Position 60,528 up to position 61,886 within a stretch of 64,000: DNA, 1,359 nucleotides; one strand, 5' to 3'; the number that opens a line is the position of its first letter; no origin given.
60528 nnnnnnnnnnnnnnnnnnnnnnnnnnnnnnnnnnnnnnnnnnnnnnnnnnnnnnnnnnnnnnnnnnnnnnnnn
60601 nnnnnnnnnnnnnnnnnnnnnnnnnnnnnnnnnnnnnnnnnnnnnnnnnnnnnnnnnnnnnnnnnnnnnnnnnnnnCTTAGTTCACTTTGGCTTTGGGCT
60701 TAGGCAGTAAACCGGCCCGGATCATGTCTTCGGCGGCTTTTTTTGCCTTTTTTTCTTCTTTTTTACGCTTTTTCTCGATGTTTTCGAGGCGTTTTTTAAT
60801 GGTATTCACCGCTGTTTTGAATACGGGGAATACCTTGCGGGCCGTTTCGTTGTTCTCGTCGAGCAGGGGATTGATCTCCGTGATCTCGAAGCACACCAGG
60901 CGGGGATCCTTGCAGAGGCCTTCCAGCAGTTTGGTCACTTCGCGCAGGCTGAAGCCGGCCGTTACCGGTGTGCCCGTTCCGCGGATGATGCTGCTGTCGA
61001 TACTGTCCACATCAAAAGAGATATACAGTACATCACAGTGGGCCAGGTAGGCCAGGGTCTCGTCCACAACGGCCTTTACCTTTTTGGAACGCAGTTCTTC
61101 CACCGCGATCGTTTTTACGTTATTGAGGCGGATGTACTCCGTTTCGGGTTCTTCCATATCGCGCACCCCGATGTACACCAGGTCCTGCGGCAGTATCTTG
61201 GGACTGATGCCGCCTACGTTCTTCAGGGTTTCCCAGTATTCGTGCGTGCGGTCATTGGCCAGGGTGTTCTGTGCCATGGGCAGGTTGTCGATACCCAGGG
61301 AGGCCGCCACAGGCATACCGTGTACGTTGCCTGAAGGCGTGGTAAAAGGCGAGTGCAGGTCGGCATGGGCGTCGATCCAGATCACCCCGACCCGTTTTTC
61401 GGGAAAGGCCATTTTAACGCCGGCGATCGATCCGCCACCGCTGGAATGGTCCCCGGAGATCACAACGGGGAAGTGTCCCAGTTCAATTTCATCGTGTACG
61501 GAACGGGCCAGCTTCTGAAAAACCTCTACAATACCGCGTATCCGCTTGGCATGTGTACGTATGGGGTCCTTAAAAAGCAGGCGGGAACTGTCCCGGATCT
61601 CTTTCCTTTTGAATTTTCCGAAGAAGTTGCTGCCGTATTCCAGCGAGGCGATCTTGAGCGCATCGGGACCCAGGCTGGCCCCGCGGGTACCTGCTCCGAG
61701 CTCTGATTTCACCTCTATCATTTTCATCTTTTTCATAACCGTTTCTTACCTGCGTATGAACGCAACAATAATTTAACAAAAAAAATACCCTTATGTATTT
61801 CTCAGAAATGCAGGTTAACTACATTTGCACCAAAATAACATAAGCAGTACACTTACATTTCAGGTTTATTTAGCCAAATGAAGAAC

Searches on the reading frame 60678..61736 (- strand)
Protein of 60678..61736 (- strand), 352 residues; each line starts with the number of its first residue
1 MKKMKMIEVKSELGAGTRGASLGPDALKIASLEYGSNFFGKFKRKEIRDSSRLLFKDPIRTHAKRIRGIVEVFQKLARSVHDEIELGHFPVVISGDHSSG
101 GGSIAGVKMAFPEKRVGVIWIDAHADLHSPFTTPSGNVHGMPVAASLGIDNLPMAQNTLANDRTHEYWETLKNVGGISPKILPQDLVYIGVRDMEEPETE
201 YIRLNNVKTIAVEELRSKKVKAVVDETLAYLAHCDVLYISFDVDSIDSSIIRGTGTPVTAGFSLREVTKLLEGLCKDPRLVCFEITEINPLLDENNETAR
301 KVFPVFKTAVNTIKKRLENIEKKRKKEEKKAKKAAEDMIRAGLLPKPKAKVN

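Call 6: search_protein_families(library=pfam, proteins=[window:60678-61736:-])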
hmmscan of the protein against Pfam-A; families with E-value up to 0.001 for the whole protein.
window:60678-61736:- (352 aa): 1 family
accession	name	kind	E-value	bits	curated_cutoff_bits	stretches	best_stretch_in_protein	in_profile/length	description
PF00491.26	Arginase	-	5.8e-56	190.4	22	1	11-301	10-269/280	Arginase family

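Call 7: search_protein_families(library=ncbifam, proteins=[window:60678-61736:-])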
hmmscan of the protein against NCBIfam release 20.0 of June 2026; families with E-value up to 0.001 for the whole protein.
window:60678-61736:- (352 aa): 5 families
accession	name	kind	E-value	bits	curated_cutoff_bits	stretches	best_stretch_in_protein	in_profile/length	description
TIGR01229.1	rocF_arginase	equivalog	2.1e-65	221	227.6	1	6-312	2-297/300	arginase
TIGR01227.1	hutG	equivalog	4.8e-24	85.1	229.15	2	184-306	178-302/307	formimidoylglutamase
TIGR01230.1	agmatinase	equivalog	4.6e-20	72.4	174.3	2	185-300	155-263/275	agmatinase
NF002564.0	PRK02190.1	subfamily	5.6e-17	61.9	302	1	181-300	177-288/307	agmatinase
NF010347.0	PRK13775.1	equivalog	4.1e-06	26.3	381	0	70-131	109-170/331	formimidoylglutamase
